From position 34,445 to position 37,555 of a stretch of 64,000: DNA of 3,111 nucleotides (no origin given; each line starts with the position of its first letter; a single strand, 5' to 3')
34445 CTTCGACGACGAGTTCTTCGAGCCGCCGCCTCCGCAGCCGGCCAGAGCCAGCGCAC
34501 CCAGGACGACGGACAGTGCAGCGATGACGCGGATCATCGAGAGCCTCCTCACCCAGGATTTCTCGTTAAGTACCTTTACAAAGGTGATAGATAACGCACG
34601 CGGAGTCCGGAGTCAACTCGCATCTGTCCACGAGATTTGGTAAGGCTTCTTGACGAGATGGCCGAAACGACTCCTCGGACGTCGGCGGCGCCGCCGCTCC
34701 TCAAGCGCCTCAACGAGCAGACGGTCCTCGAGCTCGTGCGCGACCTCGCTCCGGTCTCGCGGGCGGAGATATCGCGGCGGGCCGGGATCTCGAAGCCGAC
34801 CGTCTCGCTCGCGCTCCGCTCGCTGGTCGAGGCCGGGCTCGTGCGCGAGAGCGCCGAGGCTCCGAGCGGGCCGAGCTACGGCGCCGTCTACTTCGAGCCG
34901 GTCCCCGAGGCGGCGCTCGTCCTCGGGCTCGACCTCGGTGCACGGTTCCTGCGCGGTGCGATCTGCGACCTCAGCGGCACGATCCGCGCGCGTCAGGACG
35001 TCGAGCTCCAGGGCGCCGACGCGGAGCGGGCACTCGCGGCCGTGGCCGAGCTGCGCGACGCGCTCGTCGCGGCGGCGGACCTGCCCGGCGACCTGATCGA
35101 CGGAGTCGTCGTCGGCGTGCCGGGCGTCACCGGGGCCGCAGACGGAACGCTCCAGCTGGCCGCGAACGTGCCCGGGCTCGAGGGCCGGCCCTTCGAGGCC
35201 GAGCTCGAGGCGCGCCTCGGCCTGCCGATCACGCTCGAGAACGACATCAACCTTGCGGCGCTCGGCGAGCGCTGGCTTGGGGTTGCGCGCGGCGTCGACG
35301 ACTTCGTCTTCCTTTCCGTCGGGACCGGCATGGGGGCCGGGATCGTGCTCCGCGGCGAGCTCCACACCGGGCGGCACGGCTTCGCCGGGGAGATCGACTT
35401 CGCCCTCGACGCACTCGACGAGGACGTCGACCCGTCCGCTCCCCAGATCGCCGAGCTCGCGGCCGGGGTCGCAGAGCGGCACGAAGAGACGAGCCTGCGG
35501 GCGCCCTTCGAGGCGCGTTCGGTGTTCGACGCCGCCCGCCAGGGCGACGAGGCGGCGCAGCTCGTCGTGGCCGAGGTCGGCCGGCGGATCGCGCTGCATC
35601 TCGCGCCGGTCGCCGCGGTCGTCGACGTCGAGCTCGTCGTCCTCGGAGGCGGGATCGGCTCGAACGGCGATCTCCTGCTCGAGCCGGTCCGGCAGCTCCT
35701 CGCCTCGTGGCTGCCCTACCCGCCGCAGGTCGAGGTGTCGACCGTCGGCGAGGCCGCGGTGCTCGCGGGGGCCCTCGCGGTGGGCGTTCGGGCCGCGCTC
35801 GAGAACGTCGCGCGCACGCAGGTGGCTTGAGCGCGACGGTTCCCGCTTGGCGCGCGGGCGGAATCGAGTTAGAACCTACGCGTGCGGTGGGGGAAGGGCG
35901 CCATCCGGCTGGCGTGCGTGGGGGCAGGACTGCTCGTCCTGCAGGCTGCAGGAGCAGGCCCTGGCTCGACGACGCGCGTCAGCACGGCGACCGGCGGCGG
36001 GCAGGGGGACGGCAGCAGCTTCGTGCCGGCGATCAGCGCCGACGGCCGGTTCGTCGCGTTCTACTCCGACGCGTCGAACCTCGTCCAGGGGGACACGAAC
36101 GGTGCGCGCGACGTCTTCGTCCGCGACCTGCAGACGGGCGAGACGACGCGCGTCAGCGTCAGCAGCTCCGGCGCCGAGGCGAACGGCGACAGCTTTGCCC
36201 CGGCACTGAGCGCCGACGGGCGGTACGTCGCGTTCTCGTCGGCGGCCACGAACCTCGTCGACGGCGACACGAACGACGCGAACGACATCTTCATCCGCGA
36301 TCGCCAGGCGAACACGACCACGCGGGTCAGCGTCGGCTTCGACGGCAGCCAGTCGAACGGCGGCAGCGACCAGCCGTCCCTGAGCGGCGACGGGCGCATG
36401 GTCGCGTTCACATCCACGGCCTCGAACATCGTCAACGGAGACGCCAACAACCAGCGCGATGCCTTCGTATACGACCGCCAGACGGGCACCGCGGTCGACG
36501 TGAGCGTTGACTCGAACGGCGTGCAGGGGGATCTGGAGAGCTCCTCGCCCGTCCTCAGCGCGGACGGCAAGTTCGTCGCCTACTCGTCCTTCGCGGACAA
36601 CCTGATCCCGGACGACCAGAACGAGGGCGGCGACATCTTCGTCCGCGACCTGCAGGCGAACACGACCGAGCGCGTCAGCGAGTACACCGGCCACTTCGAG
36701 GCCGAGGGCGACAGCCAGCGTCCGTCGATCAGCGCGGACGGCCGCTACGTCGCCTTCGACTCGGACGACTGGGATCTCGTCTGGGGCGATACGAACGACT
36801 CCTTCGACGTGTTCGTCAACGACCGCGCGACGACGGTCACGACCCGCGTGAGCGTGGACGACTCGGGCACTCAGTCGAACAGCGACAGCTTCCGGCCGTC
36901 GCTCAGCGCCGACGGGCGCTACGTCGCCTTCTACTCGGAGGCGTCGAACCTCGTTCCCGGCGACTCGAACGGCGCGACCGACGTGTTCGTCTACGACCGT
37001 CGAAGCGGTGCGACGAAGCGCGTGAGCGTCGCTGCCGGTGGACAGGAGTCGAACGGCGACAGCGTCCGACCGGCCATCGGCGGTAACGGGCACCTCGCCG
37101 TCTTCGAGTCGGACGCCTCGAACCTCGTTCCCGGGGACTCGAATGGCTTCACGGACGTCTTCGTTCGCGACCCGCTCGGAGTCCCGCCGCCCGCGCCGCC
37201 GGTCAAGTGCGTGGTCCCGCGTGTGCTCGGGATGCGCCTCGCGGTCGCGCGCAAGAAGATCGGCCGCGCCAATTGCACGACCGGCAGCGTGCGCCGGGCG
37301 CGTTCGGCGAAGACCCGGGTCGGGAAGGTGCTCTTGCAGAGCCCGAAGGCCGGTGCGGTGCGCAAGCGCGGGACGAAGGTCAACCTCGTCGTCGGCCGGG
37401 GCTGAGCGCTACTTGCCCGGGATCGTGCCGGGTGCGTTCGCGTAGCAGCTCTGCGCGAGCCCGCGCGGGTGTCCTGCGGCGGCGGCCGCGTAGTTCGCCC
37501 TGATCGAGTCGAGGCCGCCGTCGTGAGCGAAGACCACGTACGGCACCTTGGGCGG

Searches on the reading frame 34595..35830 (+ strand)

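Call 55: search_protein_families(library=pfam, proteins=[window:34595-35830:+], max_evalue=0.000001)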
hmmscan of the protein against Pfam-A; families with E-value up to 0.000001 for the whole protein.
window:34595-35830:+ (411 aa): 3 families
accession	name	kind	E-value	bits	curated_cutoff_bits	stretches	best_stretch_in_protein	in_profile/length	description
PF00480.26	ROK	-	2.4e-44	152.5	22.9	1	110-395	2-284/294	ROK family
PF12802.13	MarR_2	-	3.1e-07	30.9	27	1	44-86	10-55/61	MarR family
PF12840.13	HTH_20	-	4.3e-07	30.2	27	1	43-84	5-49/51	Helix-turn-helix domain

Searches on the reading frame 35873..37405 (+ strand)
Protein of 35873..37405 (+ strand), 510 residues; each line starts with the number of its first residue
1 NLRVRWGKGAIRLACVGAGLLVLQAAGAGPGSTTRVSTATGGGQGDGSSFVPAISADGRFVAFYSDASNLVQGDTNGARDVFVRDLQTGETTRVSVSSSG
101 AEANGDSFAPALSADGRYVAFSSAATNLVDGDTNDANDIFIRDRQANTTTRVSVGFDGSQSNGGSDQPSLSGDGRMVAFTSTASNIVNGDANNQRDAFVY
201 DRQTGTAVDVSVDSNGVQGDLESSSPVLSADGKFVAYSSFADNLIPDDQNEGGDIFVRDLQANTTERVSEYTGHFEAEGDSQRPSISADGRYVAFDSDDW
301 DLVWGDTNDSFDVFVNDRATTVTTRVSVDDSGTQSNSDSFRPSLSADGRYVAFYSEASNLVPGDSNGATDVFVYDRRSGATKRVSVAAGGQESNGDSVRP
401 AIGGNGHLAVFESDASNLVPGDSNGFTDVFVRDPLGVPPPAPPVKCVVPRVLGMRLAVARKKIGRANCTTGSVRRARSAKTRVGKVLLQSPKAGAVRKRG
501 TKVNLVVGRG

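Call 55: search_protein_families(library=pfam, proteins=[window:35873-37405:+], max_evalue=0.000001)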
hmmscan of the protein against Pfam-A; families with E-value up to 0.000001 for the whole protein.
window:35873-37405:+ (510 aa): 2 families
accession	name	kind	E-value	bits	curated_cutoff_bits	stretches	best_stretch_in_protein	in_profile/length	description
PF07676.18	PD40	-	4.5e-22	77.9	20.9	0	335-371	7-36/38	WD40-like Beta Propeller Repeat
PF03793.24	PASTA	-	3.3e-08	33.8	23.2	1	448-508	3-63/64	PASTA domain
